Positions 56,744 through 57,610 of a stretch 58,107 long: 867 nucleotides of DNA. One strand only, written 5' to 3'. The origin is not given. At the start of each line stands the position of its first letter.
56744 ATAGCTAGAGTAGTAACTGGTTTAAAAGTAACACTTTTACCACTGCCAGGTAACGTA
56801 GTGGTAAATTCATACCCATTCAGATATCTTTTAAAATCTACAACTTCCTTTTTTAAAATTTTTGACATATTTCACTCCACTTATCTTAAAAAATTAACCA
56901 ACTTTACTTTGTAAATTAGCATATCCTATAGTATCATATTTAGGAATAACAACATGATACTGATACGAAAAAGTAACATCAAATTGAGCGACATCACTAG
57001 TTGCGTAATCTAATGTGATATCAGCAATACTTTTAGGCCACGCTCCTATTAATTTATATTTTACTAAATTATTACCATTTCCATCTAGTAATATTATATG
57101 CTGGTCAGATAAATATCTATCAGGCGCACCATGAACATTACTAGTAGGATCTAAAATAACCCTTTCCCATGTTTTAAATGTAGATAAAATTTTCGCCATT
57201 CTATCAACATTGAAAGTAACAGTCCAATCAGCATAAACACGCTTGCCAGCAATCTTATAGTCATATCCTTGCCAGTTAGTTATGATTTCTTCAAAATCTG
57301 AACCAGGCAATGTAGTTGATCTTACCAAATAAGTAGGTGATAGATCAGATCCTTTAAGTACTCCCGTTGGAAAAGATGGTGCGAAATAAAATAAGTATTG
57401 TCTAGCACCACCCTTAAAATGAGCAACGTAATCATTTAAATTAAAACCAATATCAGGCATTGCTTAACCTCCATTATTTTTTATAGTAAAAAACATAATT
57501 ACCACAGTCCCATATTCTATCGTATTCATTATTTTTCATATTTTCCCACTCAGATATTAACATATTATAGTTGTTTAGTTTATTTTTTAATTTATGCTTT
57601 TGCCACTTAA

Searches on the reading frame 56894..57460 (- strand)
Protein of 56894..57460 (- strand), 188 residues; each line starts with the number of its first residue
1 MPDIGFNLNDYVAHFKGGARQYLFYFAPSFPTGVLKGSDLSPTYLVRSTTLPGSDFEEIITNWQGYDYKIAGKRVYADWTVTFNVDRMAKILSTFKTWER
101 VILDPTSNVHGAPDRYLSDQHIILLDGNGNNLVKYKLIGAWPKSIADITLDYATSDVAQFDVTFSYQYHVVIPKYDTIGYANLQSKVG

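Call 90: find_encoding_contigs(protein=window:56894-57460:-, flank=10000, max_places=6)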
Protein window:56894-57460:- (188 aa): 3 contigs read that carry it; 1 place shown.
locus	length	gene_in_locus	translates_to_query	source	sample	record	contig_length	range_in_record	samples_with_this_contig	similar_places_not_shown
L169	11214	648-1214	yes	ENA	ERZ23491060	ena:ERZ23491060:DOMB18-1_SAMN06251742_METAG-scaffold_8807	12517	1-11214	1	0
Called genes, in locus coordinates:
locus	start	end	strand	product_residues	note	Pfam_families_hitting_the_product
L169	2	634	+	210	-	?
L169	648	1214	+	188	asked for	PF23849:Phage_TTP_2, PF06841:Phage_T4_gp19 (weak)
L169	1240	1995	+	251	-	PF12322:T4_baseplate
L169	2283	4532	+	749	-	PF21277:T6SS_VgrG3-like_C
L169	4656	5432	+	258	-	-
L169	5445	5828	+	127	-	-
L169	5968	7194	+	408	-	-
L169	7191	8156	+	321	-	PF04717:Phage_base_V (weak), PF06714:Gp5_OB, PF22178:Gp5_trimer_C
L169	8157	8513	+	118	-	-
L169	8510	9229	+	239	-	PF04513:Baculo_PEP_C (faint)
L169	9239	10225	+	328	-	PF00795:CN_hydrolase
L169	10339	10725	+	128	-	PF04965:GPW_gp25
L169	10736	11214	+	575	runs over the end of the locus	PF21379:Gp6-like_1st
